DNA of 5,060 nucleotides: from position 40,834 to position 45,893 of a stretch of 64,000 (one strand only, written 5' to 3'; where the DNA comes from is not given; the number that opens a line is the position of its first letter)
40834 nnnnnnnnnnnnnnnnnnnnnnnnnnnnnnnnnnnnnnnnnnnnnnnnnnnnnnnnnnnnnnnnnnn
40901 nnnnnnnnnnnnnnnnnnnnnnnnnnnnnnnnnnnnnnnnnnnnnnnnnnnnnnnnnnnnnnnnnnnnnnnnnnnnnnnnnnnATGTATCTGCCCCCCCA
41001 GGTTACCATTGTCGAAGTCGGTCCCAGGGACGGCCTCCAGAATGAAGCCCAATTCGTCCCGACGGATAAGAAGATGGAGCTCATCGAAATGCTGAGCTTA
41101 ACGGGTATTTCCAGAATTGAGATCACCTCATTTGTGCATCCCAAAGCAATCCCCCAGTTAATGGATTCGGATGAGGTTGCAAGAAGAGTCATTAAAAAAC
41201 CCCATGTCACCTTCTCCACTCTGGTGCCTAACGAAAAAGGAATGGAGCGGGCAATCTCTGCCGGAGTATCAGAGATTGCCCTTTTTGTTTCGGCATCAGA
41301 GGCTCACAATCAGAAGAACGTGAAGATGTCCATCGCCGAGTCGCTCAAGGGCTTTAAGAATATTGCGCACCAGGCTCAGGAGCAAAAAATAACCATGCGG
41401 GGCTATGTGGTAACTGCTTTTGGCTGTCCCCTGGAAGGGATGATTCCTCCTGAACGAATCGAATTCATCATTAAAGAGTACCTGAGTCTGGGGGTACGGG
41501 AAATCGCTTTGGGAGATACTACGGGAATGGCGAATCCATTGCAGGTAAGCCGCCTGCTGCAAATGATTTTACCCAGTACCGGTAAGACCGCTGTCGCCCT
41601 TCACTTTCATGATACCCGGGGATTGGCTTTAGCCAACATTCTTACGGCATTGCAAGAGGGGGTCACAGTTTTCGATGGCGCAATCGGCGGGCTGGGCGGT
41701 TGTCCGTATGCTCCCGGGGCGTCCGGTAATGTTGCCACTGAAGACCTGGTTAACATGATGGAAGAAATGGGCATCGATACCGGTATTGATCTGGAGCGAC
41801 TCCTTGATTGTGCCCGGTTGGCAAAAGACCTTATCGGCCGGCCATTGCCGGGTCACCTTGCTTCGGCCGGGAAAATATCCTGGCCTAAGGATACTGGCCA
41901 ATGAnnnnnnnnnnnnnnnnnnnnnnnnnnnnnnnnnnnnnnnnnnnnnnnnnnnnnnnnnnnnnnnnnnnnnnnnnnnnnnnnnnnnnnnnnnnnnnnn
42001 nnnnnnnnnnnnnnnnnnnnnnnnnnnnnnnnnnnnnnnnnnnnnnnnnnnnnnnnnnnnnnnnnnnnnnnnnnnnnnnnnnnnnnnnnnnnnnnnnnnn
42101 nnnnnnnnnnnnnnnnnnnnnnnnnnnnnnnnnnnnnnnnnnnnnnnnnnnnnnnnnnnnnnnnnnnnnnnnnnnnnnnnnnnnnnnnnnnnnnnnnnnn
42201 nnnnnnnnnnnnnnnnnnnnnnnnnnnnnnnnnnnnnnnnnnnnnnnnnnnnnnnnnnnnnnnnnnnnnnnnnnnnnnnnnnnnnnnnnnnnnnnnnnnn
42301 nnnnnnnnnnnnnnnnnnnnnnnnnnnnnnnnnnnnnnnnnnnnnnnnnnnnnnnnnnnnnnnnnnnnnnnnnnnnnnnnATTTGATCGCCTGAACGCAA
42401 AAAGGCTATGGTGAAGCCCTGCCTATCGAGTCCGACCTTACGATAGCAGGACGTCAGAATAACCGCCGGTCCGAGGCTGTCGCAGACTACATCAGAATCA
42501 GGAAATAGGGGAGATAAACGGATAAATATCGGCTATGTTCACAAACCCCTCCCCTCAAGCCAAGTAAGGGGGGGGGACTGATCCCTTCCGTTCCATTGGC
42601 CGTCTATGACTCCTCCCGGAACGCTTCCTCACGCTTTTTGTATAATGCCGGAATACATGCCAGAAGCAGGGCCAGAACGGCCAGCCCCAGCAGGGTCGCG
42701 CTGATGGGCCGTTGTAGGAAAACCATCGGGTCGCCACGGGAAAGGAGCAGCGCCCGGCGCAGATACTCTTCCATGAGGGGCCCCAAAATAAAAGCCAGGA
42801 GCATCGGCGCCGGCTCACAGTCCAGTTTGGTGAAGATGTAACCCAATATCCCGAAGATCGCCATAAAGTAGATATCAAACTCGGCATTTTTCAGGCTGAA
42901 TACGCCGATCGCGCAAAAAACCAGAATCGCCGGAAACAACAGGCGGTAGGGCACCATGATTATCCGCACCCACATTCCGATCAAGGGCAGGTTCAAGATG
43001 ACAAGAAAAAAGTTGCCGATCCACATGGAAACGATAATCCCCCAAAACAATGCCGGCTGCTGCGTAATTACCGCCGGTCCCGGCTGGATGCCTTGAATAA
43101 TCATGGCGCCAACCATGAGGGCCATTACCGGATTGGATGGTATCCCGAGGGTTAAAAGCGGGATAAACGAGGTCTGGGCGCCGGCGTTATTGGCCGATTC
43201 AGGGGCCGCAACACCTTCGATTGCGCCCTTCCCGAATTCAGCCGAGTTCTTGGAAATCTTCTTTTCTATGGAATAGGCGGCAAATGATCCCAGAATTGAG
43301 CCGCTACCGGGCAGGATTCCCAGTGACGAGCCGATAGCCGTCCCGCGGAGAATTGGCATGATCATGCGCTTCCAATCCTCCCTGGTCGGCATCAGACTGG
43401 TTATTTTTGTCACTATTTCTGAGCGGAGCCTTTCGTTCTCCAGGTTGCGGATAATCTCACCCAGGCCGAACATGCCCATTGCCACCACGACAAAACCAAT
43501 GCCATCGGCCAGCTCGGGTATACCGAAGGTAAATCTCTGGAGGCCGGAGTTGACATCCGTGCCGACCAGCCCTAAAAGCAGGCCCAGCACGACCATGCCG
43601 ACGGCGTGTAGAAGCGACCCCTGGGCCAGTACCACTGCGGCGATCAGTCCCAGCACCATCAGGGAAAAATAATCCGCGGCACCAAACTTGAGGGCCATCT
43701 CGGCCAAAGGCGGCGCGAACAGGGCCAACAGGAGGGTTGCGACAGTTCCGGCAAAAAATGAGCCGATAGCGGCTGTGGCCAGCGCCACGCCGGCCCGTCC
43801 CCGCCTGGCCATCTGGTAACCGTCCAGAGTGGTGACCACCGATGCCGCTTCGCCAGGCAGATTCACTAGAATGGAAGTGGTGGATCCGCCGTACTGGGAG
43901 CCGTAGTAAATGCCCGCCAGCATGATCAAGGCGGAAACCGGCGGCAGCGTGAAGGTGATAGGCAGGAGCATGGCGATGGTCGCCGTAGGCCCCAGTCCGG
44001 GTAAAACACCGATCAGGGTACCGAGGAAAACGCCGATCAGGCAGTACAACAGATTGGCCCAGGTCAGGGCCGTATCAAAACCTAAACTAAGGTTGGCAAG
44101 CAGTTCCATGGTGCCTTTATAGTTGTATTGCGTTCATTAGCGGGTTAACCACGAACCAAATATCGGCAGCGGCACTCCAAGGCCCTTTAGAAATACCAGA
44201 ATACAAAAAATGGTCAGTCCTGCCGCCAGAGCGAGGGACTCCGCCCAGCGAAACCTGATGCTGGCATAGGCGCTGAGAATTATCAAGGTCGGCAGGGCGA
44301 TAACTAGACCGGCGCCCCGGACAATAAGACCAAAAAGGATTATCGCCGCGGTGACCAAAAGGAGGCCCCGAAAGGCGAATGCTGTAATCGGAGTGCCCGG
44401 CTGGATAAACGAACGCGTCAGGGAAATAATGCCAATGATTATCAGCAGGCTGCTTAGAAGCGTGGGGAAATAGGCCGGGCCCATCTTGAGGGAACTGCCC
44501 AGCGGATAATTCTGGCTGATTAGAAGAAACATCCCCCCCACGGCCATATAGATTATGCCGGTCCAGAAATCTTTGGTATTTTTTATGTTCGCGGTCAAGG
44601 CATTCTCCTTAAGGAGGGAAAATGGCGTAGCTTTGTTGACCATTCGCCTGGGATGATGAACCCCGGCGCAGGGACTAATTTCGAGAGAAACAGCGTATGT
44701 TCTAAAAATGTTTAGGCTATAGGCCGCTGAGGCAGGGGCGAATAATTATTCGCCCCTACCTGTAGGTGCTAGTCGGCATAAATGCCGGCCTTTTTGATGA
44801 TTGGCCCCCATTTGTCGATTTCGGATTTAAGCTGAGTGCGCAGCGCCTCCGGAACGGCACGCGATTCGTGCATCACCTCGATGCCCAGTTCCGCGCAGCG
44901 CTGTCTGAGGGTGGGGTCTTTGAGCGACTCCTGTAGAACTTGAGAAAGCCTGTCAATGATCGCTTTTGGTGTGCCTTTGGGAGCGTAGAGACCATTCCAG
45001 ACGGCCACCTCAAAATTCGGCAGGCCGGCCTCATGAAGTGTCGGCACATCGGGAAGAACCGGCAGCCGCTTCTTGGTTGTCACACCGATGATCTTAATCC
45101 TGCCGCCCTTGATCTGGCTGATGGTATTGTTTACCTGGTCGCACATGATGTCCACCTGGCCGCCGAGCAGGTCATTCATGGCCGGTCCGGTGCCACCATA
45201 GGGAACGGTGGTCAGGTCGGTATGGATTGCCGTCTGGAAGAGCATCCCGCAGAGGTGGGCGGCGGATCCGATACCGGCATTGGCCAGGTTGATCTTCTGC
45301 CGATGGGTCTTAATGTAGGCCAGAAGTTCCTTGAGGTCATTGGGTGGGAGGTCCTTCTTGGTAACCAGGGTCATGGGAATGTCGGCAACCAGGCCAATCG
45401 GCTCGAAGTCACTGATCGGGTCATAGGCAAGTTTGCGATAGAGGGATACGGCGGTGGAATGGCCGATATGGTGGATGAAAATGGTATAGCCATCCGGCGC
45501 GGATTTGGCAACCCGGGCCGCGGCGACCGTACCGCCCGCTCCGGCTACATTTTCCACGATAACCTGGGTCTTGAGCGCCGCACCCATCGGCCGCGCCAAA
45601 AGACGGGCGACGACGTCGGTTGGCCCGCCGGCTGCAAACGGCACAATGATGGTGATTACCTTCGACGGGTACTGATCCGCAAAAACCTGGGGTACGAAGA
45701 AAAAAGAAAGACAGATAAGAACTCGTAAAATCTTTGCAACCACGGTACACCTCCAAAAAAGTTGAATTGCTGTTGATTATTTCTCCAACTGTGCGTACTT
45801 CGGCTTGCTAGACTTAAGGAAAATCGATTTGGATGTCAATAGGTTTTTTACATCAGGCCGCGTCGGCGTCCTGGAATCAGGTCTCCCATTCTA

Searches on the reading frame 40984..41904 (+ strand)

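Call 9: search_protein_families(library=pfam, proteins=[window:40984-41904:+], max_evalue=0.00001)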
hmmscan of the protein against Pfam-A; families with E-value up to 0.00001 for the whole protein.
window:40984-41904:+ (306 aa): 1 family
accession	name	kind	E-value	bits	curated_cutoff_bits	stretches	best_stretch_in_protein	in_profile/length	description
PF00682.25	HMGL-like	-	2.2e-52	178.5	29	1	7-279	2-259/260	HMGL-like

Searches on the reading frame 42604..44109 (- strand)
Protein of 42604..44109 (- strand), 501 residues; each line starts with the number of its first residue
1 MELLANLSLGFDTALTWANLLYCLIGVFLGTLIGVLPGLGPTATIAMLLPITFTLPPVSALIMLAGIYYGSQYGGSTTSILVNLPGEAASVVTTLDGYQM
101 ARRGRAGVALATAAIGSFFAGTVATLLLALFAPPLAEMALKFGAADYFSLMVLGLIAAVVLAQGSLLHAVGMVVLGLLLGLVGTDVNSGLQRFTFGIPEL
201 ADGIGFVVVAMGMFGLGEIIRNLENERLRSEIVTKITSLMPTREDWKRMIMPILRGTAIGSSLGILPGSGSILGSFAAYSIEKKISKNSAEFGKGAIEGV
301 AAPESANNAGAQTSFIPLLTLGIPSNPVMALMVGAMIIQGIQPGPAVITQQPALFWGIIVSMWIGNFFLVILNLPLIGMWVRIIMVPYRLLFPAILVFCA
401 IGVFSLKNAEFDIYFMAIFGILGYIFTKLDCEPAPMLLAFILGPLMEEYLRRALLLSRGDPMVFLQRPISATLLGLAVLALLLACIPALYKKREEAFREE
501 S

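Call 45: search_protein_families(library=pfam, proteins=[window:42604-44109:-], max_evalue=0.000001)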
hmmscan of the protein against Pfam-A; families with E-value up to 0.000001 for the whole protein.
window:42604-44109:- (501 aa): 1 family
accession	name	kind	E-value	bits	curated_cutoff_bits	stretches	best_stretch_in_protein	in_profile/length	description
PF01970.21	TctA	-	1.4e-163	544.9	28.9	1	20-438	1-423/423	Tripartite tricarboxylate transporter TctA family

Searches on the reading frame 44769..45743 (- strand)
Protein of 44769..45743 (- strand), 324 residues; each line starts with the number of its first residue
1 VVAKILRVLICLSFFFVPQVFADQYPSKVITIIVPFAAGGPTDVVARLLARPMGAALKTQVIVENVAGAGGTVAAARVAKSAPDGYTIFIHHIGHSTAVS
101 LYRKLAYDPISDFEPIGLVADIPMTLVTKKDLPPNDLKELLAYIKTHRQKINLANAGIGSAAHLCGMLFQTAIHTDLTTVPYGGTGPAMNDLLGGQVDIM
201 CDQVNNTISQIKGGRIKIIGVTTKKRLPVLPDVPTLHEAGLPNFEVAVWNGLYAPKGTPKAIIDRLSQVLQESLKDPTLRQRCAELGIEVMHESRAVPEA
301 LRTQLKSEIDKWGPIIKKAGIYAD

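Call 45: search_protein_families(library=pfam, proteins=[window:44769-45743:-], max_evalue=0.000001)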
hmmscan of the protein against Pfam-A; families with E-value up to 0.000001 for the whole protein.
window:44769-45743:- (324 aa): 1 family
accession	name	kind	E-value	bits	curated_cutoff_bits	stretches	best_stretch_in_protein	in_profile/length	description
PF03401.19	TctC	-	3.7e-63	214.1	27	1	45-320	1-273/274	Tripartite tricarboxylate transporter family receptor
